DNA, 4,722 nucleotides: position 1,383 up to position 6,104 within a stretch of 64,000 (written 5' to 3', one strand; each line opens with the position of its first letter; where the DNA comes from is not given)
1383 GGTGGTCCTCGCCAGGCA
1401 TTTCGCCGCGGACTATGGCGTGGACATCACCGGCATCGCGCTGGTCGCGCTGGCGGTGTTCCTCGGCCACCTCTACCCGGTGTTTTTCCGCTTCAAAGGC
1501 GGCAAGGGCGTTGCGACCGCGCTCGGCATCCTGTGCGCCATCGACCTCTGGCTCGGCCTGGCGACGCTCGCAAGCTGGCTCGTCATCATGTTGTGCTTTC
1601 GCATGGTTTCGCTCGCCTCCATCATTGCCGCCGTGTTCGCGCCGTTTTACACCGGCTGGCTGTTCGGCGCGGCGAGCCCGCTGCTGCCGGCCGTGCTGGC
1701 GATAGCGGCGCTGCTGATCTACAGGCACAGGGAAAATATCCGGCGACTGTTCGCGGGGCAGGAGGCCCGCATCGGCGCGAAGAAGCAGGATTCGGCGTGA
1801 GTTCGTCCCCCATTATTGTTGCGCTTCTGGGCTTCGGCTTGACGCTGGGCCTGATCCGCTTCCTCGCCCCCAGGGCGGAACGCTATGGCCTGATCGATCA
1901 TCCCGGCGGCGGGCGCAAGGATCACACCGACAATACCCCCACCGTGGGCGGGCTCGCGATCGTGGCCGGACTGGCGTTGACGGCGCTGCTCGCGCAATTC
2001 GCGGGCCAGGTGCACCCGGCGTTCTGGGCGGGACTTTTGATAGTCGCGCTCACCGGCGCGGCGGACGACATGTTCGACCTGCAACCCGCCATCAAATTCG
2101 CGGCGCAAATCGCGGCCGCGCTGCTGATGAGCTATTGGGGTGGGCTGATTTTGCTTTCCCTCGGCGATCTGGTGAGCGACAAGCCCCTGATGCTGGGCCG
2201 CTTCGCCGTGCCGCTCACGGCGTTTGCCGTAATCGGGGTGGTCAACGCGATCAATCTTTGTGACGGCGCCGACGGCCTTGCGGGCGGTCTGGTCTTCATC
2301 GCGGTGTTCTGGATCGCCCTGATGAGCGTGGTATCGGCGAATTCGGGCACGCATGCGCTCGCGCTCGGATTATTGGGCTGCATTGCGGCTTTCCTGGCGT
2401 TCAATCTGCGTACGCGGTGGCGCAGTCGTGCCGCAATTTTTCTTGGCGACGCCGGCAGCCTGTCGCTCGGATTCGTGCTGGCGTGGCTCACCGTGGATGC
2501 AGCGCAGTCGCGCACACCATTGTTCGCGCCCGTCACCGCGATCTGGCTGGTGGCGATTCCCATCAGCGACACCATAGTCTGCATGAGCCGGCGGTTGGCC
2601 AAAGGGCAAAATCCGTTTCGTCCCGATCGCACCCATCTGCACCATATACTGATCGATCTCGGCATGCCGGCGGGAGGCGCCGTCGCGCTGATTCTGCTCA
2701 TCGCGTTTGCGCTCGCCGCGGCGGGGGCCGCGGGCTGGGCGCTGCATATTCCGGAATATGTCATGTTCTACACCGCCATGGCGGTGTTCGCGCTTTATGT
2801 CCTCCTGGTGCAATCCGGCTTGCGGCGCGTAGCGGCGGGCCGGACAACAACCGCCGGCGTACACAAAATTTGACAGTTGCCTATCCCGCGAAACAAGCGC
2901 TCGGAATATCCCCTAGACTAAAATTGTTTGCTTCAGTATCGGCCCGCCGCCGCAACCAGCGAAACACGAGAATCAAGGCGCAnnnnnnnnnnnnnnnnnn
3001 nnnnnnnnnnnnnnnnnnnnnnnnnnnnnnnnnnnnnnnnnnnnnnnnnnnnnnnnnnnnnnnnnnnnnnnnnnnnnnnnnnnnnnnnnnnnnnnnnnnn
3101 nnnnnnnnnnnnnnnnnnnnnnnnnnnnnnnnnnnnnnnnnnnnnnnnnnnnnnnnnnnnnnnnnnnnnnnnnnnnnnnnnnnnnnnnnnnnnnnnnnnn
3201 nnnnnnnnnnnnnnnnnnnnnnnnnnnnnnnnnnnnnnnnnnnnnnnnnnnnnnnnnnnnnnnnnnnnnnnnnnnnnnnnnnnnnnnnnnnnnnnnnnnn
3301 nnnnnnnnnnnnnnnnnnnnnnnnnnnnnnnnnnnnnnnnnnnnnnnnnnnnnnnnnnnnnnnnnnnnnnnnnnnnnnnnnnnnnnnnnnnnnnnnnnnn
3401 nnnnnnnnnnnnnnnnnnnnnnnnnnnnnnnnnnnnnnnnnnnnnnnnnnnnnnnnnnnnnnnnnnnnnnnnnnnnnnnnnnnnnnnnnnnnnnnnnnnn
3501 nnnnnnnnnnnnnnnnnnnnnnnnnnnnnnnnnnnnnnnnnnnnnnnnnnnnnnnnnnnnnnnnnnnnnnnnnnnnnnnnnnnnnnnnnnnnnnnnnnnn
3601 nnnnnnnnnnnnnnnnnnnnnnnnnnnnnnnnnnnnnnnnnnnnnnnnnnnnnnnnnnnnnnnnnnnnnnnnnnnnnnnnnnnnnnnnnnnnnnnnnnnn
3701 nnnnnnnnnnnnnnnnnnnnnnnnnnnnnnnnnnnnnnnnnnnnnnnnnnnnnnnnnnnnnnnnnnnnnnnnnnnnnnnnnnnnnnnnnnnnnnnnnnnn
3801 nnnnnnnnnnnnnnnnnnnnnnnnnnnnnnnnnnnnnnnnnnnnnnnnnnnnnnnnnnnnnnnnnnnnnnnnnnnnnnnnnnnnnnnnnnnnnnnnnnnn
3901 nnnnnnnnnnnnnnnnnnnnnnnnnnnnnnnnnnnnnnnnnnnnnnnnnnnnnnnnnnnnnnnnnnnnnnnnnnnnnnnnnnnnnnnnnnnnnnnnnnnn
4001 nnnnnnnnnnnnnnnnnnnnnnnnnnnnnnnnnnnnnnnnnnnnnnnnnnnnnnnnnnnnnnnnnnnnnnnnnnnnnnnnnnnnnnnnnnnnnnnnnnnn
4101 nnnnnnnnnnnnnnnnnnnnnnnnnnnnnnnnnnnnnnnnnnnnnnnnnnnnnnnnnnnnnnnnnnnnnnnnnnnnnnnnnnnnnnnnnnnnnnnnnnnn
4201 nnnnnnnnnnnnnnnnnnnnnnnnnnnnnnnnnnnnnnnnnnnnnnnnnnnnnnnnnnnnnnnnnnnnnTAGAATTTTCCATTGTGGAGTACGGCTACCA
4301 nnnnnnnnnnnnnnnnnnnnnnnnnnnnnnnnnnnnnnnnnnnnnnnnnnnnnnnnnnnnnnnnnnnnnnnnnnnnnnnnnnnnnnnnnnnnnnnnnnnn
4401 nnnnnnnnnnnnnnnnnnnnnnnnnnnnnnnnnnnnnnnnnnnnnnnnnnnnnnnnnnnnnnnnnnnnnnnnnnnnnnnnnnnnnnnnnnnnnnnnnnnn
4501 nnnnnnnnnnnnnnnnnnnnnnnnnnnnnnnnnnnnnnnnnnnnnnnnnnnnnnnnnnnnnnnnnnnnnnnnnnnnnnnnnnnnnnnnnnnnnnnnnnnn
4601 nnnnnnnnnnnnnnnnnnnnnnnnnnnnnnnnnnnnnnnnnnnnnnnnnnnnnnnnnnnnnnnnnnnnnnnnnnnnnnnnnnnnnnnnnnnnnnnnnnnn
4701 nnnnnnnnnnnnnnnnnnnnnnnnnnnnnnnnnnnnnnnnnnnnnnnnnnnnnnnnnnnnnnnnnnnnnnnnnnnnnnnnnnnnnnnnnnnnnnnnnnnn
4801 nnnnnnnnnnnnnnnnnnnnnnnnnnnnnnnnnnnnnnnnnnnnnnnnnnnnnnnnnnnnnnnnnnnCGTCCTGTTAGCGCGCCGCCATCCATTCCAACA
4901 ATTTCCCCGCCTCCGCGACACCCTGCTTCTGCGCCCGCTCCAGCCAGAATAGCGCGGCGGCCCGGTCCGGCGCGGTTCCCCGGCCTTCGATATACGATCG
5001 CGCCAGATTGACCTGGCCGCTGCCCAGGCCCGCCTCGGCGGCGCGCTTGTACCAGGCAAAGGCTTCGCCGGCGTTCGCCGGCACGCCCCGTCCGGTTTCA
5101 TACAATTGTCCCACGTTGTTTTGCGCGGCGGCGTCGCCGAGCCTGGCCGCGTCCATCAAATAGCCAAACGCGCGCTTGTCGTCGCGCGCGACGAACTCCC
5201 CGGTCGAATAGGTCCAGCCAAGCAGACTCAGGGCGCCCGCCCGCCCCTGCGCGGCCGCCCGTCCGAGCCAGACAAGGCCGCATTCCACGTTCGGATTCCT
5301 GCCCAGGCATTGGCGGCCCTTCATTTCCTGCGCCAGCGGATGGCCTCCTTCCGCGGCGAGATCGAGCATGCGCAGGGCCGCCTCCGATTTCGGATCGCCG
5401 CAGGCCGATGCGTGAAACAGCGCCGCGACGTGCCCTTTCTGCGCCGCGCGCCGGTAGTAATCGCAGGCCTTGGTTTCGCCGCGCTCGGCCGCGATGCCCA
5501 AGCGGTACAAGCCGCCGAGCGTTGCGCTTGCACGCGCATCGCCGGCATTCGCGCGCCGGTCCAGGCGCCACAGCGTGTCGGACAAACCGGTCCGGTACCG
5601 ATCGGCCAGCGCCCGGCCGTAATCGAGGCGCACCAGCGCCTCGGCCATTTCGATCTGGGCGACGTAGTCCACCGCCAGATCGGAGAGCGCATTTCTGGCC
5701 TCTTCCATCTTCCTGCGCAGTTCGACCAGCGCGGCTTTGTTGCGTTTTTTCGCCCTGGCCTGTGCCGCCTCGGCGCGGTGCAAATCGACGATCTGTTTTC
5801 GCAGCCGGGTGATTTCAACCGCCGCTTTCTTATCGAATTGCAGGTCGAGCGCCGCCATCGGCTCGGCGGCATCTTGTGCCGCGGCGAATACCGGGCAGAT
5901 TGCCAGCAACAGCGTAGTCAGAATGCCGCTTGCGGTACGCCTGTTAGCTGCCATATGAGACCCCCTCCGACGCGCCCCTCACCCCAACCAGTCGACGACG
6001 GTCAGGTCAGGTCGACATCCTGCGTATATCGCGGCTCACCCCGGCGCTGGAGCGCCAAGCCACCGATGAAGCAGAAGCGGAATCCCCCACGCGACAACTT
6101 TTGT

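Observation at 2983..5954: Orphan second copy of the export module (beta-barrel OMP + short OPX + Sel1 protein), 47 kb from the complete copy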

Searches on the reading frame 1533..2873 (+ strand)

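Call 6: search_protein_families(library=ncbifam, proteins=[window:1533-2873:+])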
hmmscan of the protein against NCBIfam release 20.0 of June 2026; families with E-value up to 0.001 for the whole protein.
window:1533-2873:+ (446 aa): 3 families
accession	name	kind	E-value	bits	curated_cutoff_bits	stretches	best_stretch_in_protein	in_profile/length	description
TIGR02380.1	ECA_wecA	exception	2e-70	237.7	326.05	1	103-428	13-335/346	UDP-N-acetylglucosamine--undecaprenyl-phosphate N-acetylglucosaminephosphotransferase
NF053644.1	MraY_archaea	equivalog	1.8e-22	80.2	450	1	197-396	154-337/340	pseudomurein biosynthesis MraY family phospho-N-acetylmuramoyl-pentapeptide-transferase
TIGR00445.1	mraY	equivalog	3.4e-11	43.2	192.05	1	131-321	31-243/321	phospho-N-acetylmuramoyl-pentapeptide-transferase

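Call 7: search_protein_families(library=pfam, proteins=[window:1533-2873:+])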
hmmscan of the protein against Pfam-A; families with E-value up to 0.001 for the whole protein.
window:1533-2873:+ (446 aa): 1 family
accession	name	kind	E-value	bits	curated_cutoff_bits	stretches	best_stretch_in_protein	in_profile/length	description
PF00953.26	Glycos_transf_4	-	2.4e-34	119.1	27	1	163-322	3-158/160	Glycosyl transferase family 4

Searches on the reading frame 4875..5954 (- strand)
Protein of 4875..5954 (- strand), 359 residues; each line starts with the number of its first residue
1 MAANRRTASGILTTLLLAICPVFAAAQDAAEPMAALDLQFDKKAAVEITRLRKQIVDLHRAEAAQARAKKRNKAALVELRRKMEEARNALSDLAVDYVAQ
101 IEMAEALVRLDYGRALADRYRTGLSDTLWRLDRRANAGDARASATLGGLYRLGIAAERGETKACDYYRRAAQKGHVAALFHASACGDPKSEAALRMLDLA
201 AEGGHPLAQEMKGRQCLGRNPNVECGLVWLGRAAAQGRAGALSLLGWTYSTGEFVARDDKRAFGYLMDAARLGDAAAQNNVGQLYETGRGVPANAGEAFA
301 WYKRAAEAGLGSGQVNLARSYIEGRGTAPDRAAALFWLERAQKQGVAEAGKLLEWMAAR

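Call 6: search_protein_families(library=ncbifam, proteins=[window:4875-5954:-])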
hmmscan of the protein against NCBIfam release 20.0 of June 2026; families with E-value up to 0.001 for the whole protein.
window:4875-5954:- (359 aa): 4 families
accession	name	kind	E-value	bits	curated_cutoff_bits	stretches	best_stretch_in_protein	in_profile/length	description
NF033786.1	phenyl_MerG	equivalog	7.4e-18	65.3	350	2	233-358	59-193/217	phenylmercury resistance protein MerG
NF047621.1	FlgprotMotXVib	equivalog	7.7e-13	48.4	330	1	221-305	90-174/211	flagellar protein MotX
NF038194.1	AlgK_TPR_lipo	equivalog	4.1e-10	38.9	700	1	231-355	292-413/448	alginate biosynthesis TPR repeat lipoprotein AlgK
NF045484.1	TransRegExoR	equivalog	0.00028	20.2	450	0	302-349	152-199/267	exopolysaccharide production regulator ExoR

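Call 7: search_protein_families(library=pfam, proteins=[window:4875-5954:-])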
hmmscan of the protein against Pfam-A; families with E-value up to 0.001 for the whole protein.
window:4875-5954:- (359 aa): 1 family
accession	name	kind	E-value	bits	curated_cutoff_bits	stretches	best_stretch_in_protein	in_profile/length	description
PF08238.18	Sel1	-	3.1e-21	75.5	30.7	1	275-309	1-35/36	Sel1 repeat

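Call 55: find_homologous_proteins(query=window:4875-5954:-, max_evalue=1e-10)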
Query window:4875-5954:- (359 aa): 94 proteins with E <= 1e-10 among 8000 candidates.
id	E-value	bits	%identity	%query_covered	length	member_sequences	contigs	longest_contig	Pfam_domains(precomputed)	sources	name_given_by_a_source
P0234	4.2e-224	761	99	100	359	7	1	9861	PF08238.19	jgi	-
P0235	7.3e-198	675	88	100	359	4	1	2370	PF08238.19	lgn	-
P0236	1.2e-189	648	85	100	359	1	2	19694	PF08238.19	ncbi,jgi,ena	-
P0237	5.7e-179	613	80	100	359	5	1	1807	PF08238.19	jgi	jgi:TPR repeat protein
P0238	2.5e-176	604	80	99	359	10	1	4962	PF08238.19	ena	-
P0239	1.1e-173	595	79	100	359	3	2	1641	PF08238.19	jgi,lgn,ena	-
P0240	1.5e-173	595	78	100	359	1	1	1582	PF08238.19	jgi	jgi:TPR repeat protein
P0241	1.5e-173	595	79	100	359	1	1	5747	PF08238.19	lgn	-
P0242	7.4e-173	593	76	99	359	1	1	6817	PF08238.19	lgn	-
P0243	9.4e-173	592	78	100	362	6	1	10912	PF08238.19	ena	-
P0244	2.1e-171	588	79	99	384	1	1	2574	PF08238.19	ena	-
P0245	1.9e-169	581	77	100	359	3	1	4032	PF08238.19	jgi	jgi:TPR repeat protein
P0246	2.0e-167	575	76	100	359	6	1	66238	PF08238.19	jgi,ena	-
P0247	5.4e-167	573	77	99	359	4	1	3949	PF08238.19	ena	-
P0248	1.4e-166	572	74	99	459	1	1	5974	PF08238.19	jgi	jgi:TPR repeat protein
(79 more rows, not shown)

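Call 63: predict_structure(alignment_id=A4)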
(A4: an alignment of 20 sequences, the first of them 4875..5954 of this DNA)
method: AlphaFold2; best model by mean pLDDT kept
length: 359 residues; sequences in the alignment: 20
mean_pLDDT: 91.3   pTM: 0.83
mean pLDDT of the five models: 91.3, 90.7, 90.6, 90.2, 89.7
residues with pLDDT >= 90: 303; 70-90: 24; 50-70: 11; < 50: 21
segments of 3 or more residues with pLDDT < 50: 1-5, 14-29
pLDDT, mean of each block of 10 residues (from residue 1): 50 48 46 85 96 97 89 91 96 96 95 96 93 96 97 89 97 96 94 96 96 93 96 96 97 94 98 97 97 98 98 98 97 98 97 95
secondary structure, 60 per line:
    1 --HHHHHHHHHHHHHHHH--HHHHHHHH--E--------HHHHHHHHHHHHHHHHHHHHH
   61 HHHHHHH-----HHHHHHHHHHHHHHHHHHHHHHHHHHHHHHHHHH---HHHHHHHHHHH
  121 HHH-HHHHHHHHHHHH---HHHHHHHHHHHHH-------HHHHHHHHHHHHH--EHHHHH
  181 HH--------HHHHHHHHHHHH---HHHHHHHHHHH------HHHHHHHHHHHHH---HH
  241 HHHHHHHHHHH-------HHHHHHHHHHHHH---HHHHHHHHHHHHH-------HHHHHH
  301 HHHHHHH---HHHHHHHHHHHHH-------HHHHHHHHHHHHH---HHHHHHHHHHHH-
elements in order: H3-18 H21-28 H40-67 H73-106 H110-123 H125-136 H140-152 H160-172 H176-182 H191-202 H206-216 H223-235 H239-251 H259-271 H275-287 H295-307 H311-323 H331-343 H347-358

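Call 66: fold_search(model_id=the predicted structure, library=pdb)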
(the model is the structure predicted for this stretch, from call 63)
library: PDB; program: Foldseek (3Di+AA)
matches with E <= 10: 765; with E <= 0.001: 47
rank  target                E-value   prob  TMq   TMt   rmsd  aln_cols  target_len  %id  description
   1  6ok3_A                1.2e-11  1.00  0.59  0.43  11.1       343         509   24  Crystal structure of Sel1 repeat protein from Oxalobacter formigenes (released 2020-04-15)
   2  6ok3_B                6.7e-11  1.00  0.58  0.42  10.9       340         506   22  Crystal structure of Sel1 repeat protein from Oxalobacter formigenes (released 2020-04-15)
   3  6deh_A                8.6e-11  1.00  0.58  0.64   6.4       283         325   24  Structure of LpnE Effector Protein from Legionella pneumophila (sp. Philadelphia) (released 2018-12-19)
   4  8sxq_A                2.0e-10  1.00  0.61  0.62   5.9       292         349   25  Crystal structure of Sel-1 repeat protein LceB from Legionella pneumophila (released 2024-01-24)
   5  8sxq_B                3.0e-10  1.00  0.61  0.63   5.2       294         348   26  Crystal structure of Sel-1 repeat protein LceB from Legionella pneumophila (released 2024-01-24)
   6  6onw_A                5.5e-10  1.00  0.51  0.54   8.8       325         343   24  Crystal structure of Sel1 repeat protein from Oxalobacter formigenes (released 2020-04-29)
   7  6onw_B                5.5e-10  1.00  0.52  0.54   9.7       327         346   24  Crystal structure of Sel1 repeat protein from Oxalobacter formigenes (released 2020-04-29)
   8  8sxq_C                7.9e-10  1.00  0.60  0.62   4.7       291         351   26  Crystal structure of Sel-1 repeat protein LceB from Legionella pneumophila (released 2024-01-24)
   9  6ur7_B                9.4e-10  1.00  0.53  0.73   5.2       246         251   26  Crystal structure of Sel1 repeat protein from Oxalobacter formigenes (released 2020-10-28)
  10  6ork_A                1.6e-09  1.00  0.52  0.73   4.7       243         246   26  Crystal structure of Sel1 repeat protein from Oxalobacter formigenes (released 2020-05-06)
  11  1ouv                  1.7e-09  1.00  0.53  0.70   6.4       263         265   19  Helicobacter cysteine rich protein C (HcpC) (released 2004-03-30)
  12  4bwr                  1.7e-09  1.00  0.46  0.37  13.2       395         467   20  Crystal structure of c5321: a protective antigen present in uropathogenic Escherichia coli strains displaying an SLR fol (released 2013-07-24)
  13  6ork_B                3.5e-09  1.00  0.54  0.76   3.5       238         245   26  Crystal structure of Sel1 repeat protein from Oxalobacter formigenes (released 2020-05-06)
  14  9og0_C                3.1e-08  1.00  0.41  0.25  23.4       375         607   21  Cryo-EM structure of OS9-SEL1L-HRD1 dimer (released 2025-07-30)
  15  8ket_C                4.3e-08  1.00  0.39  0.27  20.9       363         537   23  Cryo-EM structure of HRD1-SEL1LFL-XTP3B complex (released 2025-02-19)
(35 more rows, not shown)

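Call 75: find_encoding_contigs(protein=P0236, flank=10000, max_places=2)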
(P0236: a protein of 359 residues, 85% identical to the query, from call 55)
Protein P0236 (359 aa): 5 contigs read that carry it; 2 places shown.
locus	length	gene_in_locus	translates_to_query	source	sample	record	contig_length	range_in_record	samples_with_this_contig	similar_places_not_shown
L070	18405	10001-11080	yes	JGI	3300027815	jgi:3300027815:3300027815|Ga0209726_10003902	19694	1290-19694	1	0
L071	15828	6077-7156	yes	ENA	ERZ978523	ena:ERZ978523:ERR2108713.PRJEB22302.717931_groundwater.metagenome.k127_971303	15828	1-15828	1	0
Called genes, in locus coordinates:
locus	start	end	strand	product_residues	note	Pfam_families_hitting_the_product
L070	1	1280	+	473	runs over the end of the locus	PF13727:CoA_binding_3, PF02397:Bac_transf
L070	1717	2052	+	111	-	PF15731:MqsA_antitoxin (weak), PF13560:HTH_31 (faint), PF01381:HTH_3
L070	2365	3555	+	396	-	PF13173:AAA_14, PF13635:DUF4143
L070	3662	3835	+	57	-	-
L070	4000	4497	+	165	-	PF00953:Glycos_transf_4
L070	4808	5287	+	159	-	PF01909:NTP_transf_2 (weak), PF18765:Polbeta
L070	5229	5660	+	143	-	-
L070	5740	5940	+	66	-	PF02397:Bac_transf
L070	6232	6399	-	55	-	-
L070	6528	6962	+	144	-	PF01850:PIN (weak)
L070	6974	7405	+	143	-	PF02397:Bac_transf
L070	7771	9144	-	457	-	PF07804:HipA_C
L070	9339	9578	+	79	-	PF04014:MazE_antitoxin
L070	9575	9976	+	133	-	PF01850:PIN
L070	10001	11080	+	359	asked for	PF08238:Sel1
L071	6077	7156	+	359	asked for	PF08238:Sel1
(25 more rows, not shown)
